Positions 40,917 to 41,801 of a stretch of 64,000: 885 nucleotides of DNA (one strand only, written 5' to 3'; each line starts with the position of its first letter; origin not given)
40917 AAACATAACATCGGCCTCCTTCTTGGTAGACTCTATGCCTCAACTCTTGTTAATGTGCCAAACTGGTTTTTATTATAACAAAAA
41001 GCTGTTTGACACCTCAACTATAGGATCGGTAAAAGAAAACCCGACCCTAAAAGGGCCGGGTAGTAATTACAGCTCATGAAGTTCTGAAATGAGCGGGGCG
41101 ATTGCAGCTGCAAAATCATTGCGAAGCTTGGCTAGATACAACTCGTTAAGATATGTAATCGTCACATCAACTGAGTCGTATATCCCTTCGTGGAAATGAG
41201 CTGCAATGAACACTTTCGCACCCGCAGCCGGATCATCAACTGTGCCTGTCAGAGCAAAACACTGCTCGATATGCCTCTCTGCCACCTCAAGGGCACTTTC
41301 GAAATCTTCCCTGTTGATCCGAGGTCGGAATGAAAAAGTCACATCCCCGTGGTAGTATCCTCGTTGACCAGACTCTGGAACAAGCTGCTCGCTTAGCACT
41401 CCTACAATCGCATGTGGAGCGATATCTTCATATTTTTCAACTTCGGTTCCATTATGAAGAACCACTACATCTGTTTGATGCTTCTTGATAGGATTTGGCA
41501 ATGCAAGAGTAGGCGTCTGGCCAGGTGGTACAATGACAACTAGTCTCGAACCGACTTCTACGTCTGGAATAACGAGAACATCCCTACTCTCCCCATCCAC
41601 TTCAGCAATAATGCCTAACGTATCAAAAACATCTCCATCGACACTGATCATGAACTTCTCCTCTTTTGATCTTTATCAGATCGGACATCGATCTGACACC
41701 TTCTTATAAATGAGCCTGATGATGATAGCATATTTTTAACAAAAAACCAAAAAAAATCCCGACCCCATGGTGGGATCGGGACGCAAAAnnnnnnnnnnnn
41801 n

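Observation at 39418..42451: Tandem array of four divergent paralogs, each with its own promoter, RBS and GC-hairpin terminator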

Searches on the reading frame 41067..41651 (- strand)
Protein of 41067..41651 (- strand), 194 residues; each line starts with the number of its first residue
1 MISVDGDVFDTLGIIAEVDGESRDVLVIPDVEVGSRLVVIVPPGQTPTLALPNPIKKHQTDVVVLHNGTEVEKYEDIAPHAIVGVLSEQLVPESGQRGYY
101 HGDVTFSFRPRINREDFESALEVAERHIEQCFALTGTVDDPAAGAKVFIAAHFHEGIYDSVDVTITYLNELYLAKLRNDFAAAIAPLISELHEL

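Call 7: search_protein_families(library=pfam, proteins=[window:41067-41651:-], max_evalue=1)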
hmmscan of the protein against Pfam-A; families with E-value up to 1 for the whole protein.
window:41067-41651:- (194 aa): 0 families

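Call 15: find_encoding_contigs(protein=window:41067-41651:-, flank=10000, max_places=6)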
Protein window:41067-41651:- (194 aa): 1 contig read that carries it; 1 place shown.
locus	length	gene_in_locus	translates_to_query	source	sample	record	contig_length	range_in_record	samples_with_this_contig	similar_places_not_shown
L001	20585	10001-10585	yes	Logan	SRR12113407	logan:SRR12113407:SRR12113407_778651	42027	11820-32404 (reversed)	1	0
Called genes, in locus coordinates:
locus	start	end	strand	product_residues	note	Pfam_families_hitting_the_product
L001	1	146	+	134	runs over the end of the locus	-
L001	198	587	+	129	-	-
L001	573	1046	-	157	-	-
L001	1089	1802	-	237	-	-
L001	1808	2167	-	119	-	-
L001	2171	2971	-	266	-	-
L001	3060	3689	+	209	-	PF13399:LytR_C (weak)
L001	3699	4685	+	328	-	PF13354:Beta-lactamase2, PF00768:Peptidase_S11 (weak)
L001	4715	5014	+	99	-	PF01741:MscL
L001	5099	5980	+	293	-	PF16285:DUF4931_N (weak), PF16268:DUF4921 (faint), PF01087:GalP_UDP_transf (weak)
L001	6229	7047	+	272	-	-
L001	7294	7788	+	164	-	-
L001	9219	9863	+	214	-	-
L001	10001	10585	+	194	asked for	-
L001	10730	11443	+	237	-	-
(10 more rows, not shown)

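Call 36: search_protein_families(library=phrogs, proteins=[window:41067-41651:-], max_evalue=0.1)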
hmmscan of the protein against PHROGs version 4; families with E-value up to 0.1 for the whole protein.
window:41067-41651:- (194 aa): 1 family
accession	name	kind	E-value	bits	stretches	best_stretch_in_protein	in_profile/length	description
phrog_4254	-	unknown function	0.016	16.6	0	59-94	26-61/115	-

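Call 37: search_protein_families(library=padloc, proteins=[window:41067-41651:-], max_evalue=0.1)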
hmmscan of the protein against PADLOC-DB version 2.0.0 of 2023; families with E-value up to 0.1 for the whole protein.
window:41067-41651:- (194 aa): 0 families

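Call 95: search_protein_families(library=ncbifam, proteins=[window:41067-41651:-], max_evalue=0.1)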
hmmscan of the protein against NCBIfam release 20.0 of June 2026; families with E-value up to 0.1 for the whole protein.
window:41067-41651:- (194 aa): 0 families
